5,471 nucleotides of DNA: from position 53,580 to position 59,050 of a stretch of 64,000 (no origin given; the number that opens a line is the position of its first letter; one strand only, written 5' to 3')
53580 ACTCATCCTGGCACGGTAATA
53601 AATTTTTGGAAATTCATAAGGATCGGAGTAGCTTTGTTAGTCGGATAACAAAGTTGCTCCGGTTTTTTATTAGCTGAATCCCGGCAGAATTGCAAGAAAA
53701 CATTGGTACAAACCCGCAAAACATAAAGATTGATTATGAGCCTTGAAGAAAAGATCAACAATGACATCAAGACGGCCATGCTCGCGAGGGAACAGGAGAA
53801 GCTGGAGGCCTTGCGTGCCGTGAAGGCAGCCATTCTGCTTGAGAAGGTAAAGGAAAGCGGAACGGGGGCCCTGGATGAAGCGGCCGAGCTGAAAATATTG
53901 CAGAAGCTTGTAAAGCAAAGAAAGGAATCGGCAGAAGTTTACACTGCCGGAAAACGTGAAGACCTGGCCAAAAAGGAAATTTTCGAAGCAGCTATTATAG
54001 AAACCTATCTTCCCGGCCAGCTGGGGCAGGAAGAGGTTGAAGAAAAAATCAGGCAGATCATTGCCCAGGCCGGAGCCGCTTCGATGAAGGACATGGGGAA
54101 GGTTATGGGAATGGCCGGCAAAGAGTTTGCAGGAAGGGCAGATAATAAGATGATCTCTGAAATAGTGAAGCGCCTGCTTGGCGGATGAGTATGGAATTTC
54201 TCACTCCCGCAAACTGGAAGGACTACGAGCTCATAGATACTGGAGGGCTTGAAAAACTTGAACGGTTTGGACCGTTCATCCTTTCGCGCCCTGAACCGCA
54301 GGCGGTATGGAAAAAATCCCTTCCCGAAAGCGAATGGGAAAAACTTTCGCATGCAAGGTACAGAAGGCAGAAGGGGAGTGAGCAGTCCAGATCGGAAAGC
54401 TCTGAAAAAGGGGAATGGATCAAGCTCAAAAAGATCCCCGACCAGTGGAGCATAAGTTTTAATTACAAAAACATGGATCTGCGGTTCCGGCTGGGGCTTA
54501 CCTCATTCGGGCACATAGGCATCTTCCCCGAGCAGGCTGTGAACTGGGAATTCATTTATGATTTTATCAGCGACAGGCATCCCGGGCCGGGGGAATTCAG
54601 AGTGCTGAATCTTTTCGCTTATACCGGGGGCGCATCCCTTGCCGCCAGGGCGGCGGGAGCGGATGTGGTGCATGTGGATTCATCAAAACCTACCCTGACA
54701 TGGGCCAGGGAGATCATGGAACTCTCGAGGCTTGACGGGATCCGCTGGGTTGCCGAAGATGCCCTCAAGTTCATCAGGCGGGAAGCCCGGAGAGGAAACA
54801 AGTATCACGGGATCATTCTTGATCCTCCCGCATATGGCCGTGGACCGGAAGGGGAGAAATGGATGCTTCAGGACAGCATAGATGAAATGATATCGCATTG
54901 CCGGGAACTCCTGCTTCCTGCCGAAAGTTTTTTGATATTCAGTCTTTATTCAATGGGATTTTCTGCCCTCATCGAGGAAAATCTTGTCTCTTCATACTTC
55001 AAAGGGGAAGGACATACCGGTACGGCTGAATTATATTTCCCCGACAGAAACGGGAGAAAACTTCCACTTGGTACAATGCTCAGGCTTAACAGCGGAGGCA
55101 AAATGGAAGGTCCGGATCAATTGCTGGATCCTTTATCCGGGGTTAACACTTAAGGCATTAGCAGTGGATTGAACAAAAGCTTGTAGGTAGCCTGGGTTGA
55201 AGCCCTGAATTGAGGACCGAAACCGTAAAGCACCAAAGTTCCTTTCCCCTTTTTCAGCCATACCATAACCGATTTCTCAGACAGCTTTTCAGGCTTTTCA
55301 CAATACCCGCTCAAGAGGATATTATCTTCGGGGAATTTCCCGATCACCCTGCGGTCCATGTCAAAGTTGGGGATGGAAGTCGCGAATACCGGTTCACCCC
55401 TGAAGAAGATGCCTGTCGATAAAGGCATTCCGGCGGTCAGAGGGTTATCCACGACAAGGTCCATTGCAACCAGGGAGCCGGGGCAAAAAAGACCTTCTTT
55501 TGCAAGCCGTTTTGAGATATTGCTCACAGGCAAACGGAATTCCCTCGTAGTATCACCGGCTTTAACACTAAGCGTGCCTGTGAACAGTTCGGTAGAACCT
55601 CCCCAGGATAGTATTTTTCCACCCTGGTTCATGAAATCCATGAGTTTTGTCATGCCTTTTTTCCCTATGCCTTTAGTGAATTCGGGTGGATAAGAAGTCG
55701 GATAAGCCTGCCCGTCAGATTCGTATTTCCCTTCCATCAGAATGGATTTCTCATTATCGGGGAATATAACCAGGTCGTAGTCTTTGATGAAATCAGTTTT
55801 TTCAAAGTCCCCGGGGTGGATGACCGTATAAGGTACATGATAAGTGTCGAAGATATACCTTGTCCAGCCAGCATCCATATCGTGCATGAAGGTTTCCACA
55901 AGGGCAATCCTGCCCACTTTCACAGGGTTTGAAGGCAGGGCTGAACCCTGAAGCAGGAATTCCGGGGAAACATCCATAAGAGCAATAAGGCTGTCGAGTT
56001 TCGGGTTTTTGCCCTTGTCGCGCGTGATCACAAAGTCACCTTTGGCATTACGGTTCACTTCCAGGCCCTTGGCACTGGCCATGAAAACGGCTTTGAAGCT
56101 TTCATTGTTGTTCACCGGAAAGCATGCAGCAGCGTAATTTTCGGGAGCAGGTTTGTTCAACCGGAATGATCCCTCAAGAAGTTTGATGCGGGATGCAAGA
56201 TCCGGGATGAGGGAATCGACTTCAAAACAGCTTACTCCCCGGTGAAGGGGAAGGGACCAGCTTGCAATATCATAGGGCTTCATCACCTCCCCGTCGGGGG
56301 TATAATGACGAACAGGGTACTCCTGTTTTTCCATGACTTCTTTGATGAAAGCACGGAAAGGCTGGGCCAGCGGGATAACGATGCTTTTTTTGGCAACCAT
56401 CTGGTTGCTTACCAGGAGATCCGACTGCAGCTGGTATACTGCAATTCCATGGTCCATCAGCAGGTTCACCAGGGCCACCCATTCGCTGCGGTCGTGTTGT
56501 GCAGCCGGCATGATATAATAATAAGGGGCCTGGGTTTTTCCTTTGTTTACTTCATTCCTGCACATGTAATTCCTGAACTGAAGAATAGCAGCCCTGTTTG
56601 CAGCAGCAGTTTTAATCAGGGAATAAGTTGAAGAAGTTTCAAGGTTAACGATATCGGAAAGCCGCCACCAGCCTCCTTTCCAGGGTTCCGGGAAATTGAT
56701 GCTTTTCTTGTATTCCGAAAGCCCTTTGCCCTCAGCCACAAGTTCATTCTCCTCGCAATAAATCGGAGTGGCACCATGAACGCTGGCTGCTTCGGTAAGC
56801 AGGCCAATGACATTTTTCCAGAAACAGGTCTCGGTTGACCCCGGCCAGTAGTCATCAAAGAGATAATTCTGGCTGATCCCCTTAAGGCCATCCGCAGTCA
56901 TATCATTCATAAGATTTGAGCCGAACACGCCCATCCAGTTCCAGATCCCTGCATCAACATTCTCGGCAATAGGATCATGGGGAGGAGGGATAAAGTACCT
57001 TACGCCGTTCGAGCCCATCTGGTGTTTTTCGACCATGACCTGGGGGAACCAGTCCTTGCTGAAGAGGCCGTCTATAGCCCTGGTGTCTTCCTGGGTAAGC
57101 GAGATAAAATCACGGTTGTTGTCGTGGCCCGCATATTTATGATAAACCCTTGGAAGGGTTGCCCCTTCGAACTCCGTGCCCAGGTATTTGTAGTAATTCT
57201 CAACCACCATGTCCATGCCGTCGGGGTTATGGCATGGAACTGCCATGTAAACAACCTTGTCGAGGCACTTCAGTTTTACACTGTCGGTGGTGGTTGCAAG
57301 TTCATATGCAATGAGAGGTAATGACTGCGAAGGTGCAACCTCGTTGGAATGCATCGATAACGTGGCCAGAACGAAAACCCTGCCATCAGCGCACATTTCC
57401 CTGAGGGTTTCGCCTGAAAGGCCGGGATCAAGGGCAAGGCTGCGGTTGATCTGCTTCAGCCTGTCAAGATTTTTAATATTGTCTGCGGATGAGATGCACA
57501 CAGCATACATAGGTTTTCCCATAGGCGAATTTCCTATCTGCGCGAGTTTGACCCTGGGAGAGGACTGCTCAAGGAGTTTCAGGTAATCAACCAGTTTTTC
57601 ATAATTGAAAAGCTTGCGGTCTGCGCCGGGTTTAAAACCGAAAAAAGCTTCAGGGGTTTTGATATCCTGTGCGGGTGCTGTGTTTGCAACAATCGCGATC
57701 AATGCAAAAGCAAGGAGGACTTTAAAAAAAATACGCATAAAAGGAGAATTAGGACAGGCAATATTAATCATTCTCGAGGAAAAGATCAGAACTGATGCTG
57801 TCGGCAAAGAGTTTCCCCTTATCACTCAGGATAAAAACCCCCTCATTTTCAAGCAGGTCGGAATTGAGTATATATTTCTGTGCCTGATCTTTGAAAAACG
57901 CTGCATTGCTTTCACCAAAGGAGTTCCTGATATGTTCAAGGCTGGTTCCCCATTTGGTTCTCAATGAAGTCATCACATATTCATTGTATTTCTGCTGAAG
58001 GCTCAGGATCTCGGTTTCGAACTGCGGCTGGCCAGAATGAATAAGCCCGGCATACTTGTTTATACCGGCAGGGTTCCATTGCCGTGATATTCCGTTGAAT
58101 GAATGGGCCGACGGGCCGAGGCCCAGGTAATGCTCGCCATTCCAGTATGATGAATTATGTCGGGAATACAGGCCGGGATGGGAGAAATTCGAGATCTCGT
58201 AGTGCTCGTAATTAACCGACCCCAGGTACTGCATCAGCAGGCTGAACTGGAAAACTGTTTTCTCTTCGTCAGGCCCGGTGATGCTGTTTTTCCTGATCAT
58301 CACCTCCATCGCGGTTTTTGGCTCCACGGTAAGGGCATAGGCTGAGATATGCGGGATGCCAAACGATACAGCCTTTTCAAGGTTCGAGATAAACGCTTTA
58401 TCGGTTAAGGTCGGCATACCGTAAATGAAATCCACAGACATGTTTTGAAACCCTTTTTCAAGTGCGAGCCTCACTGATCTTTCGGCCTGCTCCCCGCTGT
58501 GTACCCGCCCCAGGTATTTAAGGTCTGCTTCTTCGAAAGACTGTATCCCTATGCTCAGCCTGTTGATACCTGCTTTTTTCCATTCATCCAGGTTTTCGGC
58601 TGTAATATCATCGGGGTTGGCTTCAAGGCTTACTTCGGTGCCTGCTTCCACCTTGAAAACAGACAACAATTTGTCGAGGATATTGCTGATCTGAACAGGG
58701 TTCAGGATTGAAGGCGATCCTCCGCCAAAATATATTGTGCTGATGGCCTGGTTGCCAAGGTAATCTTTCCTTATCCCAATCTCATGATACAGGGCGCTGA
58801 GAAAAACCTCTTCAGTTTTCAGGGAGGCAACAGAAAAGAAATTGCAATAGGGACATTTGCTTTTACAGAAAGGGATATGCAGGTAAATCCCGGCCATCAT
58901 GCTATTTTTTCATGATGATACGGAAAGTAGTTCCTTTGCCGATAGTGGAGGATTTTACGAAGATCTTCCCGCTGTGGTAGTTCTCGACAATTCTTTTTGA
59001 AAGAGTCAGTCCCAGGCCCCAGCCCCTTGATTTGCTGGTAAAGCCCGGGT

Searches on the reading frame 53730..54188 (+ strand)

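Call 10: search_protein_families(library=pfam, proteins=[window:53730-54188:+], max_evalue=0.00001)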
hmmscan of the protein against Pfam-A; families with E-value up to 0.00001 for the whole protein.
window:53730-54188:+ (152 aa): 1 family
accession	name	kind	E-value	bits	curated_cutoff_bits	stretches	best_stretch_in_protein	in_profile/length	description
PF09424.15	YqeY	-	7.9e-46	156.1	27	1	7-150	2-143/143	Yqey-like protein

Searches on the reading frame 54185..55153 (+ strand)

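Call 10: search_protein_families(library=pfam, proteins=[window:54185-55153:+], max_evalue=0.00001)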
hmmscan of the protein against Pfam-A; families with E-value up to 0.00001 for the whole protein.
window:54185-55153:+ (322 aa): 1 family
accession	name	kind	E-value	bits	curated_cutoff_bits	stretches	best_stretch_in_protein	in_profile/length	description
PF10672.15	Methyltrans_SAM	-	4.1e-10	39.8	27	1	95-221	89-210/286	S-adenosylmethionine-dependent methyltransferase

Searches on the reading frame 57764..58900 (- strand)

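Call 10: search_protein_families(library=pfam, proteins=[window:57764-58900:-], max_evalue=0.00001)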
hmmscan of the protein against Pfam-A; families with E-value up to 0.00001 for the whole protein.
window:57764-58900:- (378 aa): 2 families
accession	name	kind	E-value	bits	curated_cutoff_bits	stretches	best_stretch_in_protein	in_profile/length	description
PF04055.27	Radical_SAM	-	8e-23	81.9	29.5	1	7-172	2-161/166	Radical SAM superfamily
PF06969.22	HemN_C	-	8.9e-06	26.1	24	0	299-365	1-67/67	HemN C-terminal domain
